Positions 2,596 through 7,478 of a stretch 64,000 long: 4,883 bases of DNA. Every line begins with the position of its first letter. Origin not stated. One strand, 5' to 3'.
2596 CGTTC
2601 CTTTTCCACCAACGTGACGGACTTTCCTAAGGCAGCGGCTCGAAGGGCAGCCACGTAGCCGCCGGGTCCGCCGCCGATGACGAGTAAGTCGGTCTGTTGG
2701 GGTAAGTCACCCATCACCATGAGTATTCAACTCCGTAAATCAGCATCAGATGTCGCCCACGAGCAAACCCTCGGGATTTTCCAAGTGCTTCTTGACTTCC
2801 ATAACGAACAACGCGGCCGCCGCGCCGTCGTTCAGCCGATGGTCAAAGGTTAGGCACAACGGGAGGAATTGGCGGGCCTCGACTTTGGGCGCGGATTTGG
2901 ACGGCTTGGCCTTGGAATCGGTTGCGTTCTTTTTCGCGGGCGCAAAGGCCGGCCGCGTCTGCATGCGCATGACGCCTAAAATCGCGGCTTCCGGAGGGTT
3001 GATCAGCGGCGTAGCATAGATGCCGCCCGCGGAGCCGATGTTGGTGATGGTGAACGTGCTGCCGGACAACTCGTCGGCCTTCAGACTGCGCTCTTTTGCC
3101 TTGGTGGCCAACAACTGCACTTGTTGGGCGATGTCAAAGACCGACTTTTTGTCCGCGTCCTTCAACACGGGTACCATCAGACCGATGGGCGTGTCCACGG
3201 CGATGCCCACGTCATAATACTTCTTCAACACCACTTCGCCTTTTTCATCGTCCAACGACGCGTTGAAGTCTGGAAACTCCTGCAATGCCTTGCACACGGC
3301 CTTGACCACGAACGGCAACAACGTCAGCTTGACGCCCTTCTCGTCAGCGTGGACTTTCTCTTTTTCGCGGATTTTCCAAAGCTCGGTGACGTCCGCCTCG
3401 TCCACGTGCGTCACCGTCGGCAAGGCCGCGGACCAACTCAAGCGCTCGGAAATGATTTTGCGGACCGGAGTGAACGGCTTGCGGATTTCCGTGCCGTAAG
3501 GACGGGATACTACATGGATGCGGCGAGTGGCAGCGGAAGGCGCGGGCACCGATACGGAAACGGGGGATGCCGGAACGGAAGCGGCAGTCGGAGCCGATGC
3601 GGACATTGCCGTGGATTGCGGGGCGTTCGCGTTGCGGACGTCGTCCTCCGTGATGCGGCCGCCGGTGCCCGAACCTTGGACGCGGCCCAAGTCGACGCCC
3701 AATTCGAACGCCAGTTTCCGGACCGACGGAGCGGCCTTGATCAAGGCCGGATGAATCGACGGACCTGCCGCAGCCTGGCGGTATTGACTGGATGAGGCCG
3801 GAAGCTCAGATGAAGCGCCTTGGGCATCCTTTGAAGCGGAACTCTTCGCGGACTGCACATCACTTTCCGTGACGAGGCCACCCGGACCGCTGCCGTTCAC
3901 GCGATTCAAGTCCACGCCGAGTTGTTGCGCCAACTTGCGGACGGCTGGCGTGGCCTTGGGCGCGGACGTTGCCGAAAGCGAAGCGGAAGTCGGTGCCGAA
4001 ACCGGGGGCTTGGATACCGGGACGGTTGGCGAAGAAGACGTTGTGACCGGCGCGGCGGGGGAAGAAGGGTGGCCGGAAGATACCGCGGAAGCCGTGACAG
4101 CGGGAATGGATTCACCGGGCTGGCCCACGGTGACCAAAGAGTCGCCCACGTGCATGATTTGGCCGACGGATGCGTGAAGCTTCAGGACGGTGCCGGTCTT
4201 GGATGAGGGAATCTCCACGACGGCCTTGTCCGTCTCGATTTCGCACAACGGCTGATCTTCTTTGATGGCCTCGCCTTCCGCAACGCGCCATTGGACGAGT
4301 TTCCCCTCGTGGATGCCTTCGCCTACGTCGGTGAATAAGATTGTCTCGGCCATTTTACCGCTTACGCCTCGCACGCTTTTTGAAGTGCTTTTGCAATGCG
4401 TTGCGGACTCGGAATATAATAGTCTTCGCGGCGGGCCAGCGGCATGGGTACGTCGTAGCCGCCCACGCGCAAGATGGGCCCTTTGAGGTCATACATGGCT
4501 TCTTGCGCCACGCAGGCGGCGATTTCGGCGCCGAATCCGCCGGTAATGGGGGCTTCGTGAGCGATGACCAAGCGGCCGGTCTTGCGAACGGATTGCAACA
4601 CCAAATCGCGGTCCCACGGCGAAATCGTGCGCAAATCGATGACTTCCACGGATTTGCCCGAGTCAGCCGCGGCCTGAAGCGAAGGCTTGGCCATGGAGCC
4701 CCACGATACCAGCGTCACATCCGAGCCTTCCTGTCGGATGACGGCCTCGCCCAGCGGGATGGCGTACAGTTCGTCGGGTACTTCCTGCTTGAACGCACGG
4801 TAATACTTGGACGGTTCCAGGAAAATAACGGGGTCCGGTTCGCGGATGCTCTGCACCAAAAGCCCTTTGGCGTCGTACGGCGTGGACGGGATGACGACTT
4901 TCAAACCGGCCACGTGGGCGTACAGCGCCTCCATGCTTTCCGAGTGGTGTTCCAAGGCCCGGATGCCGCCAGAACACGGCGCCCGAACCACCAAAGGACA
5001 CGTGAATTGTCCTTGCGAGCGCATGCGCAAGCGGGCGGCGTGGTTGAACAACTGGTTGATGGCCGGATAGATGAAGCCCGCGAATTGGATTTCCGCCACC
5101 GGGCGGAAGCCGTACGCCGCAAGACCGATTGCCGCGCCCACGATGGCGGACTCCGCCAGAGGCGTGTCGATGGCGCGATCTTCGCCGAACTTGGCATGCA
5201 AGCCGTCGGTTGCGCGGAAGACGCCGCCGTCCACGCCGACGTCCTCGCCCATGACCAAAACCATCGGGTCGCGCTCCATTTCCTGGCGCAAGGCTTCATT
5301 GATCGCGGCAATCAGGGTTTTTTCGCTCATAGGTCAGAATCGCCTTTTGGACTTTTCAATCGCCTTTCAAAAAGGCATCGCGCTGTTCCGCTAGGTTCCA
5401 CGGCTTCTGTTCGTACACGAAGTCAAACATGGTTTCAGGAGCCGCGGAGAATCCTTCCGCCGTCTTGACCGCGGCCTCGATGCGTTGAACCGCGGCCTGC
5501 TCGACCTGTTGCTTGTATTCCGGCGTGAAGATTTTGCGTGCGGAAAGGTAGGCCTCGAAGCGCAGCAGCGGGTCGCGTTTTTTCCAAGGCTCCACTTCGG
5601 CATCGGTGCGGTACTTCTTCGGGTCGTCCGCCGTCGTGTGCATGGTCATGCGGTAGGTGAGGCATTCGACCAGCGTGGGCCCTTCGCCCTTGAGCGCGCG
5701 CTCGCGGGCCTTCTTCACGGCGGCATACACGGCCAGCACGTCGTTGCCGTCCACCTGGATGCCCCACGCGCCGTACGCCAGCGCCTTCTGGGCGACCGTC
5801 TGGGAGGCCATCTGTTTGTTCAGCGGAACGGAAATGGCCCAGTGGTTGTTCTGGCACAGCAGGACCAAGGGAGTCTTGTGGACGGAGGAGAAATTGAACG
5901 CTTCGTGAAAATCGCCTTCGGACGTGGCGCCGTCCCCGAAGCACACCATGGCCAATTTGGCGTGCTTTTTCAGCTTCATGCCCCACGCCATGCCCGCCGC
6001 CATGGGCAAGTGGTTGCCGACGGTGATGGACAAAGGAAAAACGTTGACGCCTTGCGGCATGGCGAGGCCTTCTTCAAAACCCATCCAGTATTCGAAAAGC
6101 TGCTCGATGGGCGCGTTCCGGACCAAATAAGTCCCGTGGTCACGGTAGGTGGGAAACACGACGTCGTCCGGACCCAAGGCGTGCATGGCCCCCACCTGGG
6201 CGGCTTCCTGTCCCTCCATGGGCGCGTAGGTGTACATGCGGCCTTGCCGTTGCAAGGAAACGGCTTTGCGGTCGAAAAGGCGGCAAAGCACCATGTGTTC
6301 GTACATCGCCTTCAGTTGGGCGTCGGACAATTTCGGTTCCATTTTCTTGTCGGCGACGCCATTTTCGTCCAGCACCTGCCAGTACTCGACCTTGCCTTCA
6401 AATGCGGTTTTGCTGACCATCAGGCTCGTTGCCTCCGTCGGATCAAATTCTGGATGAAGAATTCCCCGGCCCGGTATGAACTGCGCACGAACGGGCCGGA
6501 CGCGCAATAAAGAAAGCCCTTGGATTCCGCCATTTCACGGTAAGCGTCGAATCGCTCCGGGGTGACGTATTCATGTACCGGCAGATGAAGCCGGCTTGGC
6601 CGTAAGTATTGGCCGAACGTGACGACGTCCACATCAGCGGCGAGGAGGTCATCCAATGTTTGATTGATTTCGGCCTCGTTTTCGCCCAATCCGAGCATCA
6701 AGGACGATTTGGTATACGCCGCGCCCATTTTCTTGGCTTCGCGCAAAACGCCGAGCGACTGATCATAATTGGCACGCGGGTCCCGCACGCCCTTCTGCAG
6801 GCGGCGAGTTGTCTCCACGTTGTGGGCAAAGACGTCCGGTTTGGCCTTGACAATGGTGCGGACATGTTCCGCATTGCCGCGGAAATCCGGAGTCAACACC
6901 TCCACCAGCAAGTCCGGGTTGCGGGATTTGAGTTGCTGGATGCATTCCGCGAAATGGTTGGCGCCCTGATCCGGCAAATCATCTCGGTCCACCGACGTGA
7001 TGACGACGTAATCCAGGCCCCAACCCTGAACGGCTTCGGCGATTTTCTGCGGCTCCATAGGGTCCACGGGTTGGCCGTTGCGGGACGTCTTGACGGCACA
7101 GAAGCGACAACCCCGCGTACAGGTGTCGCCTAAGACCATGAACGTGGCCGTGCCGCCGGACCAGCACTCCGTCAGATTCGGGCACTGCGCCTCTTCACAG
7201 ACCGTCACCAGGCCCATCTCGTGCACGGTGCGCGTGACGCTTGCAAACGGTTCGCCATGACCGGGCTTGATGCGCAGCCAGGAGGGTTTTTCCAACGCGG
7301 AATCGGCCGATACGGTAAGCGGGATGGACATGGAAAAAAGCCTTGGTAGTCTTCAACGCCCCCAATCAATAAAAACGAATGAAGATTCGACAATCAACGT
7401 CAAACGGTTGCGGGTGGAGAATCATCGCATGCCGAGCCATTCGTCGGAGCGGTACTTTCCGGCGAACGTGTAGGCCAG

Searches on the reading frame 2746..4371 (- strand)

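Call 76: search_protein_families(library=pfam, proteins=[window:2746-4371:-], max_evalue=0.001)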
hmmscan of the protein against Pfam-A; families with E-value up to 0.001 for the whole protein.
window:2746-4371:- (541 aa): 4 families
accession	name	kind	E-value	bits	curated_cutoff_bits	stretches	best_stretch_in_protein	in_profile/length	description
PF00198.28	2-oxoacid_dh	-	6.1e-78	261.9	23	1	294-537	3-231/232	2-oxoacid dehydrogenases acyltransferase (catalytic domain)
PF02817.22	E3_binding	-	1.6e-31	108.7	23.7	2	138-173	1-36/36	e3 binding domain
PF00364.28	Biotin_lipoyl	-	1.2e-19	70.4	22.1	1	11-81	3-72/73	Biotin-requiring enzyme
PF20155.4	TMP_3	-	0.00058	20.1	41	0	140-196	117-174/192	Tape measure protein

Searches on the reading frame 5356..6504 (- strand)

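Call 76: search_protein_families(library=pfam, proteins=[window:5356-6504:-], max_evalue=0.001)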
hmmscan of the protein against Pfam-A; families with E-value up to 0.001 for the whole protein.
window:5356-6504:- (382 aa): 3 families
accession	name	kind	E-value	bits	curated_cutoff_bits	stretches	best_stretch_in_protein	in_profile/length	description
PF00676.26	E1_dh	-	2.2e-87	293.3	22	1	69-350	2-292/300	Dehydrogenase E1 component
PF13292.11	DXP_synthase_N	-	6.5e-05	22.8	21.2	1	165-226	116-177/274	1-deoxy-D-xylulose-5-phosphate synthase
PF02775.26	TPP_enzyme_C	-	0.00011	22.5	21.9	1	159-281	27-151/151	Thiamine pyrophosphate enzyme, C-terminal TPP binding domain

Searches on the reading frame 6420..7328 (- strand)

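Call 76: search_protein_families(library=pfam, proteins=[window:6420-7328:-], max_evalue=0.001)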
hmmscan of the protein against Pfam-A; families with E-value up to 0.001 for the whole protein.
window:6420-7328:- (302 aa): 2 families
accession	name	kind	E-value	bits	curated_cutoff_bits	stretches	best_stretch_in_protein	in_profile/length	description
PF04055.27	Radical_SAM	-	8e-25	88.4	29.5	1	65-228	2-166/166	Radical SAM superfamily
PF16881.10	LIAS_N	-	9.3e-05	23.3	27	1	10-49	57-96/96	N-terminal domain of lipoyl synthase of Radical_SAM family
